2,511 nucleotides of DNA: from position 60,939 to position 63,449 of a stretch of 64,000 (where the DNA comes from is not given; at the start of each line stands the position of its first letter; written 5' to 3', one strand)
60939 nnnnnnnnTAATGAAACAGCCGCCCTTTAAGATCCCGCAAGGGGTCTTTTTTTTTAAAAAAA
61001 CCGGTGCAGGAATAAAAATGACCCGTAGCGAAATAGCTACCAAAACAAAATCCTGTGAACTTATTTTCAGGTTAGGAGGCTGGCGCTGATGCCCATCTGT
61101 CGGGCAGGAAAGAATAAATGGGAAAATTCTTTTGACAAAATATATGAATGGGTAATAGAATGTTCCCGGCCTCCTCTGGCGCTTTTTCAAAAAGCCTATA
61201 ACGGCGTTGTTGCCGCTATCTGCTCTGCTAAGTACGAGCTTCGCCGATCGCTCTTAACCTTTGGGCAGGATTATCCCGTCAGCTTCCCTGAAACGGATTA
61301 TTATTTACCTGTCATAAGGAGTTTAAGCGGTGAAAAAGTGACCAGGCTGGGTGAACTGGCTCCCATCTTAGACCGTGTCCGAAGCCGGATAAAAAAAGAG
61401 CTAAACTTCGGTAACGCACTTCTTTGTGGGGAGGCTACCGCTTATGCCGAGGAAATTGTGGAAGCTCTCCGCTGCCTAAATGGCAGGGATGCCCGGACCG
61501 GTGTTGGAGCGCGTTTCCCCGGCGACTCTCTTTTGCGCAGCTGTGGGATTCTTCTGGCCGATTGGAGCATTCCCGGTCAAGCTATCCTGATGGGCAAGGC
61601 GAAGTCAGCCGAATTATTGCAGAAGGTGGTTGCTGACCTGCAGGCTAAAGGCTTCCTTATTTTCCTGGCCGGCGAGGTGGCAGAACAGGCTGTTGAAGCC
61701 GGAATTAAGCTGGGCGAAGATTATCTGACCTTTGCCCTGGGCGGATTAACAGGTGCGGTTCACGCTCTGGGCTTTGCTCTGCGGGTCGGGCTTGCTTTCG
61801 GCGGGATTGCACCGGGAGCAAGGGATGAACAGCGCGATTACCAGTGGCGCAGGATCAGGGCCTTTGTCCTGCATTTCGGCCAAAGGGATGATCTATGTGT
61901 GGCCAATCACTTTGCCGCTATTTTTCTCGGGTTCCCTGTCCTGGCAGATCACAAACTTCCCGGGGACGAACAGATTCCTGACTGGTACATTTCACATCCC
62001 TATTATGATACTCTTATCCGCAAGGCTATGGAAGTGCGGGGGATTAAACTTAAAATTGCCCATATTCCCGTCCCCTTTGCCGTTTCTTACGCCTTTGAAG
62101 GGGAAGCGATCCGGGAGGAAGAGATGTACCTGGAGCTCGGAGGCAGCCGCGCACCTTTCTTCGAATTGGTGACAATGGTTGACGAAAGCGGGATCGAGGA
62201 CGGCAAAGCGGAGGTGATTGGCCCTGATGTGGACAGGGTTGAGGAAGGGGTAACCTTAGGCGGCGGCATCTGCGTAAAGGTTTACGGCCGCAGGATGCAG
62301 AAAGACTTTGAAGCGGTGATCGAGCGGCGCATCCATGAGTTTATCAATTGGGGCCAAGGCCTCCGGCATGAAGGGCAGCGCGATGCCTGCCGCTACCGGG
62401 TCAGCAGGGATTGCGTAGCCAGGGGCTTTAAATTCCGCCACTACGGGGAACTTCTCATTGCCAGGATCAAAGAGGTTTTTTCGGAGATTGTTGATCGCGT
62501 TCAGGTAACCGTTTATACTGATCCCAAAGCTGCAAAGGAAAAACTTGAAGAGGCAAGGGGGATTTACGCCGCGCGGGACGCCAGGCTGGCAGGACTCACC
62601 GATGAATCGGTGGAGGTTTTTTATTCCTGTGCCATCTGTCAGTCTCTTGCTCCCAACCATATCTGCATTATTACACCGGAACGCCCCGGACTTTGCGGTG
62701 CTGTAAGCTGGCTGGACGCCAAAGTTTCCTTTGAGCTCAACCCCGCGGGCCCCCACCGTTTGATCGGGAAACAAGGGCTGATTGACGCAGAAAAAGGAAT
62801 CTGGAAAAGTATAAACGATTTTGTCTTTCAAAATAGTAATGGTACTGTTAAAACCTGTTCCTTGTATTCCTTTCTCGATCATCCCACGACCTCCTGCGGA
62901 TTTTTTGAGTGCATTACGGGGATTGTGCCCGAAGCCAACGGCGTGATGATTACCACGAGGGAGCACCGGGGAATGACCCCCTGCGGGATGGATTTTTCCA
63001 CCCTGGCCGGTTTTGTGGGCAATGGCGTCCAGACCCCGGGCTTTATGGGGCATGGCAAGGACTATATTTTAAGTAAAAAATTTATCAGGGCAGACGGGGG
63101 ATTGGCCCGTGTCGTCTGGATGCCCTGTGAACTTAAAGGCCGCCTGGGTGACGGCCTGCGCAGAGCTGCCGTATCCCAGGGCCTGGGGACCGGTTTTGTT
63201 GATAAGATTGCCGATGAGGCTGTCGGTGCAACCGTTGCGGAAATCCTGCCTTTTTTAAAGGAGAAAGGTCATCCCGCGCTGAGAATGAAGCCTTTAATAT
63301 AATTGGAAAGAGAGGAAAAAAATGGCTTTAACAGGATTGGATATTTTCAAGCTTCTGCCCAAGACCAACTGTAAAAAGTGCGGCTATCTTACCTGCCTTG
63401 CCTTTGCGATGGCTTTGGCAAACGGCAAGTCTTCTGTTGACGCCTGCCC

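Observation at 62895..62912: AcsB A-cluster Cys-Gly-Cys nickel-binding motif reads Cys-Gly-Phe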

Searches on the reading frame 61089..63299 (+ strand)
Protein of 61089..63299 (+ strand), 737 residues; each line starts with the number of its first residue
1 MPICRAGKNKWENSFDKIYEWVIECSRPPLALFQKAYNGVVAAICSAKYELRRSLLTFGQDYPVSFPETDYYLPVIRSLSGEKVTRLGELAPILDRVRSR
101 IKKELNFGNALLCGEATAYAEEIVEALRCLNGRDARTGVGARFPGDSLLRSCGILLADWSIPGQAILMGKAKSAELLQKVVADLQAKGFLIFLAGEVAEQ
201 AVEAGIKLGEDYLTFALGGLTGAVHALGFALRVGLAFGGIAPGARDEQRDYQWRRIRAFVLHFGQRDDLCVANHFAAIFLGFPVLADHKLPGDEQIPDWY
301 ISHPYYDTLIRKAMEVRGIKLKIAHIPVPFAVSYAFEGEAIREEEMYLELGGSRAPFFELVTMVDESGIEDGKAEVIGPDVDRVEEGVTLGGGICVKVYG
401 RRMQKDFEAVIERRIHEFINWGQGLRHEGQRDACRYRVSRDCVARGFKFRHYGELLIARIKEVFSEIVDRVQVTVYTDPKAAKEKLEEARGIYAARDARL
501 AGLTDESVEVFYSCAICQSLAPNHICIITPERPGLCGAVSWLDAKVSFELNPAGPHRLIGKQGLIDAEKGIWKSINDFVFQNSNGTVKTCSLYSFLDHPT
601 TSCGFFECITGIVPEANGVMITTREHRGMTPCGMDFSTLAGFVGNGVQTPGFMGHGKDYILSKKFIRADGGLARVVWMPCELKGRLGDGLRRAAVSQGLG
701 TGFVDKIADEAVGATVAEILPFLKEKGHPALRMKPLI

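Call 3: search_solved_structures(query=window:61089-63299:+, show_alignments=2)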
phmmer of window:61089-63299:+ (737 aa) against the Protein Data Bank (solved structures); distinct sequences matched with E-value up to 0.001: 19.
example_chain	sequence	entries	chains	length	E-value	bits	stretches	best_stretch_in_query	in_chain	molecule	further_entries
1mjg_M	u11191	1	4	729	1.1e-276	923.3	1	14-736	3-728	Carbon monoxide dehydrogenase alpha subunit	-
1oao_C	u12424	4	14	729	2e-276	922.4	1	14-736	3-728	CARBON MONOXIDE DEHYDROGENASE/ACETYL-COA SYNTHASE SUBUNIT ALPHA | Carbon monoxide dehydrogenase/acetyl CoA synthase subunit alpha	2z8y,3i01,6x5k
3i04_M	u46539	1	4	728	2.3e-276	922.2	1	14-736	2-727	Carbon monoxide dehydrogenase/acetyl-CoA synthase subunit alpha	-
7nyp_A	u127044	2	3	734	6.8e-263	877.6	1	14-737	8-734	CO-methylating acetyl-CoA synthase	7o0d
7nys_A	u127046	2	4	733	7.9e-263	877.4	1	14-737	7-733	CO-methylating acetyl-CoA synthase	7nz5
1ru3_A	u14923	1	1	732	8.4e-263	877.3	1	14-737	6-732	Acetyl-CoA synthase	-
7zkj_B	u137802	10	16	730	1e-262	877.1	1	14-737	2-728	CO-methylating acetyl-CoA synthase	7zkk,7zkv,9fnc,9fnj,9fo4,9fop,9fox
9fr0_A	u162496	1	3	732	1e-262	877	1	14-737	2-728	CO-methylating acetyl-CoA synthase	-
8cjc_B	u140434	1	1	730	1.4e-262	876.6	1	14-737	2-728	CO-methylating acetyl-CoA synthase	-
8cjb_B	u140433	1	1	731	4.8e-262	874.8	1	14-737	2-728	CO-methylating acetyl-CoA synthase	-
8cmw_B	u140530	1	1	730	4.9e-262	874.8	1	14-737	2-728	CO-methylating acetyl-CoA synthase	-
8cja_B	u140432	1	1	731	4.9e-262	874.8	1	14-737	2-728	CO-methylating acetyl-CoA synthase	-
6ytt_A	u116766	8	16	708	1.8e-196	658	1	31-736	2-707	CO dehydrogenase/acetyl-CoA synthase complex, beta subunit | CO-methylating acetyl-CoA synthase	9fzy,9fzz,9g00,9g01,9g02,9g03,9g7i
3git_A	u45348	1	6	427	1.2e-172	579.3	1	323-736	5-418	Carbon monoxide dehydrogenase/acetyl-CoA synthase subunit alpha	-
9c0s_E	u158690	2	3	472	1.5e-97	330.9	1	328-731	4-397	Acetyl-CoA decarbonylase/synthase complex subunit beta 2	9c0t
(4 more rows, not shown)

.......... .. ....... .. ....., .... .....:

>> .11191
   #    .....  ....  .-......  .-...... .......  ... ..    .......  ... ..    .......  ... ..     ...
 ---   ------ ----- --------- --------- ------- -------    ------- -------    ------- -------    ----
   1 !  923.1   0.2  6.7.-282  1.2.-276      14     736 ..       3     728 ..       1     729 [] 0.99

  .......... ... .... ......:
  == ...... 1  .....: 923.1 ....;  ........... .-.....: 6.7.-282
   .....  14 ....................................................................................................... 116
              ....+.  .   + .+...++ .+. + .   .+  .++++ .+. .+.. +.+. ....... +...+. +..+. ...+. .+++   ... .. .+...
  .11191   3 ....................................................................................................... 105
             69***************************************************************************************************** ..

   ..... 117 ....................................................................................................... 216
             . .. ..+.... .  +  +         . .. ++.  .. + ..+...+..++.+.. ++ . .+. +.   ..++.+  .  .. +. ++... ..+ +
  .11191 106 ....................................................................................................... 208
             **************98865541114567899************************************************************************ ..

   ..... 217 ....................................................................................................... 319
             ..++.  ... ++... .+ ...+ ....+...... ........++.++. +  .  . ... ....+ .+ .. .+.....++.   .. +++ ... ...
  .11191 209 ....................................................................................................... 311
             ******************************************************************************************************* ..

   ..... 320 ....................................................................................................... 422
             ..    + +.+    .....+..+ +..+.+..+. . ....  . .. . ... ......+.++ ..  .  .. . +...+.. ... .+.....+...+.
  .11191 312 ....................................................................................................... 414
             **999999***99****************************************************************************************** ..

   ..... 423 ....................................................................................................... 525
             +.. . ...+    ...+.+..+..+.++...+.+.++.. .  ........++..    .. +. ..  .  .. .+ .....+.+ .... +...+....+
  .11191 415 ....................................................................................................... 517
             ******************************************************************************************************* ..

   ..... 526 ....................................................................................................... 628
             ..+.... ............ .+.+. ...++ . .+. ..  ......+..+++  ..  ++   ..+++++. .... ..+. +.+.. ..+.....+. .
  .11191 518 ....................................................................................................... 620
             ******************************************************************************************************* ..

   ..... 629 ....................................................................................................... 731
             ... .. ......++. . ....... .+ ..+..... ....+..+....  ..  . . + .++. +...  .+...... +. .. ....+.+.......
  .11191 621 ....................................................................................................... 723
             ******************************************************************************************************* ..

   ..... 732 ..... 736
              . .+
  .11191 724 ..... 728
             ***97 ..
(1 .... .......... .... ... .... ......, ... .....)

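Call 4: search_protein_families(library=pfam, proteins=[window:61089-63299:+], max_evalue=0.01)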
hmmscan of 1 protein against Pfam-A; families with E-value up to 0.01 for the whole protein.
window:61089-63299:+ (737 aa): 3 families
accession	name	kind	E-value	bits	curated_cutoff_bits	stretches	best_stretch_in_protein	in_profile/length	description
PF19436.4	ACS_CODH_B_C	-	1.6e-110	368.9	25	1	493-737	1-245/245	ACS/CODH beta subunit C-terminal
PF03598.20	CdhC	-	1.3e-55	188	24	1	328-480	1-153/155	CO dehydrogenase/acetyl-CoA synthase complex beta subunit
PF18537.6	CODH_A_N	-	4.4e-24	84.7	32.2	1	52-128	5-81/83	Carbon monoxide dehydrogenase subunit alpha N-terminal domain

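Call 5: search_protein_families(library=ncbifam, proteins=[window:61089-63299:+], max_evalue=0.01)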
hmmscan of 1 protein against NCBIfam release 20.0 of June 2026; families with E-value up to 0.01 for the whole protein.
window:61089-63299:+ (737 aa): 4 families
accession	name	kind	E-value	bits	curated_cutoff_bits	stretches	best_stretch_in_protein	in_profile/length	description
NF040764.1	CODH_ACS_al_bet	equivalog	1.4e-273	909.4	800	1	38-737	2-705/705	acetyl-CoA decarbonylase/synthase complex subunit alpha/beta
NF007078.0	PRK09529.1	subfamily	1.5e-271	902.6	809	1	31-737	4-710/710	bifunctional acetyl-CoA decarbonylase/synthase complex subunit alpha/beta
NF003379.0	PRK04456.1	domain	1.3e-127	426.3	372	1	328-731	5-399/464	acetyl-CoA decarbonylase/synthase complex subunit beta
TIGR00316.1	cdhC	equivalog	1.5e-120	403.2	355.95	1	328-732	5-397/460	CO dehydrogenase/CO-methylating acetyl-CoA synthase complex subunit beta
